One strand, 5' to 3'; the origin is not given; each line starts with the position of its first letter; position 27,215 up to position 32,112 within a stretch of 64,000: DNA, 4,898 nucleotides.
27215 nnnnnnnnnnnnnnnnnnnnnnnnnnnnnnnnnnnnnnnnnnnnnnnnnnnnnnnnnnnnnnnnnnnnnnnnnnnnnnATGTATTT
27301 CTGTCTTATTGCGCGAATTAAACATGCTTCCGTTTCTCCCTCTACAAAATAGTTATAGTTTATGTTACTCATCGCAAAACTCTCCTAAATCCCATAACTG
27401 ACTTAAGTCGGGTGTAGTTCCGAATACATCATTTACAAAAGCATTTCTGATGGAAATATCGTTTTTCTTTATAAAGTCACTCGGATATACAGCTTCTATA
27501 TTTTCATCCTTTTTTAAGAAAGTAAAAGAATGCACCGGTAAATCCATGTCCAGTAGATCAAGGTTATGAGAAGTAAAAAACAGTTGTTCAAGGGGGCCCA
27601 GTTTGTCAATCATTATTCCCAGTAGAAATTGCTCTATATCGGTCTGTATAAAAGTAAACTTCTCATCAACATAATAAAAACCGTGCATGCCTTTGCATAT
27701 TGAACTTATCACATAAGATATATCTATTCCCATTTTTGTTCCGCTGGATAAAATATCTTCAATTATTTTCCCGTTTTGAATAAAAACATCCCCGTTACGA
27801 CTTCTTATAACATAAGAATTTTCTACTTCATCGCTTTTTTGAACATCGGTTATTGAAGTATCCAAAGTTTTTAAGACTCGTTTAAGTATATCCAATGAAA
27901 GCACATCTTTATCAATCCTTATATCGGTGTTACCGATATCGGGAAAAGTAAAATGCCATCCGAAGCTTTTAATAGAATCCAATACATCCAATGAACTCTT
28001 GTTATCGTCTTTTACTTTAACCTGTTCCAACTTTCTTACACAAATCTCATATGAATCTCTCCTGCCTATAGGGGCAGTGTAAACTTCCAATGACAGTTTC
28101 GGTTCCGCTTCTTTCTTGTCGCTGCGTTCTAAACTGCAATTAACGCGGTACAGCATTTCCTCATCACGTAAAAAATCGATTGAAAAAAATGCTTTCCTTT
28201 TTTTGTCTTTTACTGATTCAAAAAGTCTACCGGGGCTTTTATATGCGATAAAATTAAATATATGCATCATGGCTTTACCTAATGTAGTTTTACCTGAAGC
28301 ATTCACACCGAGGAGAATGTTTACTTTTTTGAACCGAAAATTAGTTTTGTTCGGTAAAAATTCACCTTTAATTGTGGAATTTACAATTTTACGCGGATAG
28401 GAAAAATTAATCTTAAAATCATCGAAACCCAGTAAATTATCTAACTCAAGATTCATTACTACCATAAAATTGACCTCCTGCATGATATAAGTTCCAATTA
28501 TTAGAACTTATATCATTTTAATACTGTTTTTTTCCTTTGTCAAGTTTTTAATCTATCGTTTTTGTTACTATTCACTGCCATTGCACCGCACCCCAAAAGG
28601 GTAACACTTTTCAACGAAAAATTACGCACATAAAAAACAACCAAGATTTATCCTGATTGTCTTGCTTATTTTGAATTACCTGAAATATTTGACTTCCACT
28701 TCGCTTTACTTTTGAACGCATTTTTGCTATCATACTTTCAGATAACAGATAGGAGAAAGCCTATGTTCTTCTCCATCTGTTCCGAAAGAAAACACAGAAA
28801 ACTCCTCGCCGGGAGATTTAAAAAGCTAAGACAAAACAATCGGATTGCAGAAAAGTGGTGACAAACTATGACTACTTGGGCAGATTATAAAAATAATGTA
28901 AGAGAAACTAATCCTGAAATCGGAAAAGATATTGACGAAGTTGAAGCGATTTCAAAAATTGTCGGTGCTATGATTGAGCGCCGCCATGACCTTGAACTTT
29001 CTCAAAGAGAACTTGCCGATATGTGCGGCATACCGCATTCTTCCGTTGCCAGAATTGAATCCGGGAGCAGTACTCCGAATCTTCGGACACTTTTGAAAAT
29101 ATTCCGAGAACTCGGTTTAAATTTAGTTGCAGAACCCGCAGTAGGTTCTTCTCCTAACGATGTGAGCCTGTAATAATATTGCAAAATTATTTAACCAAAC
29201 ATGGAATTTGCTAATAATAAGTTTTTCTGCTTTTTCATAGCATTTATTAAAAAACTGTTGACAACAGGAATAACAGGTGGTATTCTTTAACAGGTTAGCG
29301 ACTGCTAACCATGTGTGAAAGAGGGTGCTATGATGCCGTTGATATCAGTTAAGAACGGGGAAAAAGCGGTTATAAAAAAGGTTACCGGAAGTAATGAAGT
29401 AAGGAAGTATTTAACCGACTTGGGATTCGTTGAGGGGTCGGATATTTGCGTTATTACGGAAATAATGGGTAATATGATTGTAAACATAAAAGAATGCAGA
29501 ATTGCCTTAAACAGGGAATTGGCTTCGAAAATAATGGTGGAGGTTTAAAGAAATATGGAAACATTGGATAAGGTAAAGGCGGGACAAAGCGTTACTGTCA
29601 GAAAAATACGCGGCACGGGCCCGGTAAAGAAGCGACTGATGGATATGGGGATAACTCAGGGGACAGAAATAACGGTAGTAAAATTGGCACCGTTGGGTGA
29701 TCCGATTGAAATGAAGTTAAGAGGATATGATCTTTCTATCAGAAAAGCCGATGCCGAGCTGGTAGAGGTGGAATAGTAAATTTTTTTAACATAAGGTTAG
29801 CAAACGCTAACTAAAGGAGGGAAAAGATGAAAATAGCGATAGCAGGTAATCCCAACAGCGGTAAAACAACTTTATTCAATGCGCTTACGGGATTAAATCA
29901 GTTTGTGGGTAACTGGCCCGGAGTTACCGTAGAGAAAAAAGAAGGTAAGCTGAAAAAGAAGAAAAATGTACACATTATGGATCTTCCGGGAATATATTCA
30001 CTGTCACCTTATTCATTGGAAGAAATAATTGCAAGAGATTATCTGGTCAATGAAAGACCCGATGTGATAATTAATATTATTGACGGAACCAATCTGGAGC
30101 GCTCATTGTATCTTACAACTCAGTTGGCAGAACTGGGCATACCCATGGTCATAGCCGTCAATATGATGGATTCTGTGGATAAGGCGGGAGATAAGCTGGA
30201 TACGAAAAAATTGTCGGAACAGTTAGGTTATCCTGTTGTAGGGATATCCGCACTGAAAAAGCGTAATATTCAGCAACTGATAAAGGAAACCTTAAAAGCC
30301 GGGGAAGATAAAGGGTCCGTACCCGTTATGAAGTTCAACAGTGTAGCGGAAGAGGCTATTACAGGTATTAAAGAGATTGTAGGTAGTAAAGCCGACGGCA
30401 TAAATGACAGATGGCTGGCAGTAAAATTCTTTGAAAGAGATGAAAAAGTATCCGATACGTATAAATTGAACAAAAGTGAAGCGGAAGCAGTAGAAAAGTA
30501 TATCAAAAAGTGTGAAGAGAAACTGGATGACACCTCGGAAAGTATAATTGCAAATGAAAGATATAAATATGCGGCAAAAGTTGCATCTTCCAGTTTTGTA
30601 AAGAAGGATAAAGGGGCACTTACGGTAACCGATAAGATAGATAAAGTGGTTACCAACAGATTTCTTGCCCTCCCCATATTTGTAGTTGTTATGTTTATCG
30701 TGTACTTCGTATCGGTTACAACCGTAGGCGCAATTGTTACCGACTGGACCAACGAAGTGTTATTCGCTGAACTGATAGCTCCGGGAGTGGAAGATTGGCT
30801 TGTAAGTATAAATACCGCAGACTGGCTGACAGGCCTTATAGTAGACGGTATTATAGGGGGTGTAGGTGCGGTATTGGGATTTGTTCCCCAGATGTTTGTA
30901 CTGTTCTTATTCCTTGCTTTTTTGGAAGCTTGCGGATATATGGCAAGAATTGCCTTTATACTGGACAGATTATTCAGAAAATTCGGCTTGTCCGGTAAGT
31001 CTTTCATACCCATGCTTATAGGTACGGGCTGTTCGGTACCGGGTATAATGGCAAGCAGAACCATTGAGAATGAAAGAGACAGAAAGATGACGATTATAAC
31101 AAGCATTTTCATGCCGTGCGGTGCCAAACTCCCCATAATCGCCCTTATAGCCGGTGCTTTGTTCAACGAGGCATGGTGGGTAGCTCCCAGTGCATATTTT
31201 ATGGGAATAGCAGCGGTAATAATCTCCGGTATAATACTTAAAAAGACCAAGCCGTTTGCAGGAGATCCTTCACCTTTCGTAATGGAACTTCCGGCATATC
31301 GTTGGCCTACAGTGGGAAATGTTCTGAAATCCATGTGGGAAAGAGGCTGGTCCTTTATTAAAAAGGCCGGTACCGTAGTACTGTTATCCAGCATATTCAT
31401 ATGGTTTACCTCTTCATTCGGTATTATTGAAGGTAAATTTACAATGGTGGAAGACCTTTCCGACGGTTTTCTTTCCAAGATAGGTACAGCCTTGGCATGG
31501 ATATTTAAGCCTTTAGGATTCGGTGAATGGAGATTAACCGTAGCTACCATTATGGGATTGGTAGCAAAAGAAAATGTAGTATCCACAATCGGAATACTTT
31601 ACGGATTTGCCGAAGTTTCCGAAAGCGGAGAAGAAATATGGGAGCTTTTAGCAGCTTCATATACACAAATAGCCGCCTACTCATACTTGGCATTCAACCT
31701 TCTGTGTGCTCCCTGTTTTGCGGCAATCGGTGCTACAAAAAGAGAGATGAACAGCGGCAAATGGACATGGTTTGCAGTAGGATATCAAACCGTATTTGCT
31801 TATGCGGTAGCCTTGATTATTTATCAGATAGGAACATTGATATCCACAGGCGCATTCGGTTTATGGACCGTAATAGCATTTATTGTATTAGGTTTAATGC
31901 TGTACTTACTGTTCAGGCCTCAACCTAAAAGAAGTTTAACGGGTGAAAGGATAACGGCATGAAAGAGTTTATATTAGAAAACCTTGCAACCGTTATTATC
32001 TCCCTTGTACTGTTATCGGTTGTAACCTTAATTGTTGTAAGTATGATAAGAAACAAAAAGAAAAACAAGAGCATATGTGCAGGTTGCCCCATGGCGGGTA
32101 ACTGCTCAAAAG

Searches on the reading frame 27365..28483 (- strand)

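Call 73: search_protein_families(library=pfam, proteins=[window:27365-28483:-], max_evalue=0.0001)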
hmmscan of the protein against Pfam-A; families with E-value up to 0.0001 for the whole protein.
window:27365-28483:- (372 aa): 1 family
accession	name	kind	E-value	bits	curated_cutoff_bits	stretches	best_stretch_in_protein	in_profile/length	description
PF13304.12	AAA_21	-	1.9e-06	28.6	27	1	54-312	1-304/304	AAA domain, putative AbiEii toxin, Type IV TA system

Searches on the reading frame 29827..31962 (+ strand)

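Call 73: search_protein_families(library=pfam, proteins=[window:29827-31962:+], max_evalue=0.0001)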
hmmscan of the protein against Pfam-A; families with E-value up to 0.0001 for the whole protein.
window:29827-31962:+ (711 aa): 6 families
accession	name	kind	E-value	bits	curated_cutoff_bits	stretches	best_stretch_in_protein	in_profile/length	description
PF02421.24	FeoB_N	-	4.1e-68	228.2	27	1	2-154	2-155/156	Ferrous iron transport protein B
PF07670.19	Gate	-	6.5e-34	117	29.6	2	350-444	2-103/104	Nucleoside recognition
PF07664.17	FeoB_C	-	3.2e-21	75.2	26.6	1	454-506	2-54/54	Ferrous iron transport protein B C terminus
PF01926.29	MMR_HSR1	-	7e-21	74.9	21.9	1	2-112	1-112/113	50S ribosome-binding GTPase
PF17910.6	FeoB_Cyto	-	1.4e-20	73.9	23.4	1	172-256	3-88/90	FeoB cytosolic helical domain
PF00009.33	GTP_EFTU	-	5.2e-06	26.6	26.5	0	79-155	94-182/188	Elongation factor Tu GTP binding domain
